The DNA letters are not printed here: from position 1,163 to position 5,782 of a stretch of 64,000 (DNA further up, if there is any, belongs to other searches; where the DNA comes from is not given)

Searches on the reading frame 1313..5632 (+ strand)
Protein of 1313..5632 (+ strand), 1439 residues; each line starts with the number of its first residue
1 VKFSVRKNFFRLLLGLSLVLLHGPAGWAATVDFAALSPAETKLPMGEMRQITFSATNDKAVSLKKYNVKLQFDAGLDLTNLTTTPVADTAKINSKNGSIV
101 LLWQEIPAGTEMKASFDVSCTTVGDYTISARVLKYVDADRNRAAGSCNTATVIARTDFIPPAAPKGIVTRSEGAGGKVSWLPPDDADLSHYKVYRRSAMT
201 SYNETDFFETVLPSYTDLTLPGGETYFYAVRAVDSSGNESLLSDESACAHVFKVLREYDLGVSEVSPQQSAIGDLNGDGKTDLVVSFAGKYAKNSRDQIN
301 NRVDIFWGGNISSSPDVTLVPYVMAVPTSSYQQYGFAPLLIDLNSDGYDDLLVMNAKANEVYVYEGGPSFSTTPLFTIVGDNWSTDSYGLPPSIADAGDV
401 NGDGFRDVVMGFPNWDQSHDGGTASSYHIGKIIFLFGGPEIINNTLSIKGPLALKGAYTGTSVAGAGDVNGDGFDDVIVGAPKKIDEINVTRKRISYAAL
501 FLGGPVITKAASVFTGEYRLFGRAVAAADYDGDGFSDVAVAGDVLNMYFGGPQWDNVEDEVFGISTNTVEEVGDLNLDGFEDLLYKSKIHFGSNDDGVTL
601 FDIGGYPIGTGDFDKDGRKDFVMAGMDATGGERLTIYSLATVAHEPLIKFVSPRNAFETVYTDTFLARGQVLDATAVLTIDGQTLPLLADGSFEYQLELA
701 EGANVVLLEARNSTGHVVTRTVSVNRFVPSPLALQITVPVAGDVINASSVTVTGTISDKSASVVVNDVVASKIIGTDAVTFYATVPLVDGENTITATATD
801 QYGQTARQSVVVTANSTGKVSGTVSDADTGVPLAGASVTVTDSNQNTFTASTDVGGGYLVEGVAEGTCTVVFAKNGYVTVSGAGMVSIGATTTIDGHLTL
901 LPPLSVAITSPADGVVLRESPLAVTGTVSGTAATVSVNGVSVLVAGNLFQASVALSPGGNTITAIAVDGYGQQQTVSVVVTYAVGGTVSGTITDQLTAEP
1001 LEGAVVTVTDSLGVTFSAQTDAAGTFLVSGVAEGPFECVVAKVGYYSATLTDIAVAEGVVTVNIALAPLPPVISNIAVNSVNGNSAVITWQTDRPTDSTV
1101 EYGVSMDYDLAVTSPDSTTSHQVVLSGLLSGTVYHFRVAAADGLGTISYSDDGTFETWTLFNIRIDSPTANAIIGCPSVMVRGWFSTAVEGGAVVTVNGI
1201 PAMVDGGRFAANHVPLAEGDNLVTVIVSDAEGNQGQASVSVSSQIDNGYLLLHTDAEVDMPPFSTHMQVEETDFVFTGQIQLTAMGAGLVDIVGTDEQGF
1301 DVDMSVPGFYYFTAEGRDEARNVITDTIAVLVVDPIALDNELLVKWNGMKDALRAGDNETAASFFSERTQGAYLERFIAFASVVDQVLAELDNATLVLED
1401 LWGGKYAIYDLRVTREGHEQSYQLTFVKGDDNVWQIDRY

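Call 20: search_protein_families(library=pfam, proteins=[window:1313-5632:+], max_evalue=0.00001)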
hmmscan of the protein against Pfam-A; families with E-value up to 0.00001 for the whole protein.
window:1313-5632:+ (1439 aa): 8 families
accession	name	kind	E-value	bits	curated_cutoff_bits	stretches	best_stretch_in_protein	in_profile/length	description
PF09136.16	Glucodextran_B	-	6.5e-43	145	27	4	907-982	4-81/83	Glucodextranase, domain B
PF01839.29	FG-GAP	-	2.9e-29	100.9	22.1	1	460-482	2-23/37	FG-GAP repeat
PF13620.12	CarboxypepD_reg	-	4.2e-22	78.7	32.3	2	987-1066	1-81/82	Carboxypeptidase regulatory-like domain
PF13517.12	FG-GAP_3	-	4.7e-19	69.2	26.9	1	342-409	1-60/61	FG-GAP-like repeat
PF13715.12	CarbopepD_reg_2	-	4.5e-14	52.7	32.2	2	988-1051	1-61/88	CarboxypepD_reg-like domain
PF00041.27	fn3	-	1.5e-10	41.5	25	1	1073-1147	3-75/84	Fibronectin type III domain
PF16656.11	Pur_ac_phosph_N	-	2.8e-09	37.9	30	1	1075-1157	5-93/93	Purple acid Phosphatase, N-terminal domain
PF17802.7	SpaA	-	8.2e-07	29.5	23.1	0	820-879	3-67/91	Prealbumin-like fold domain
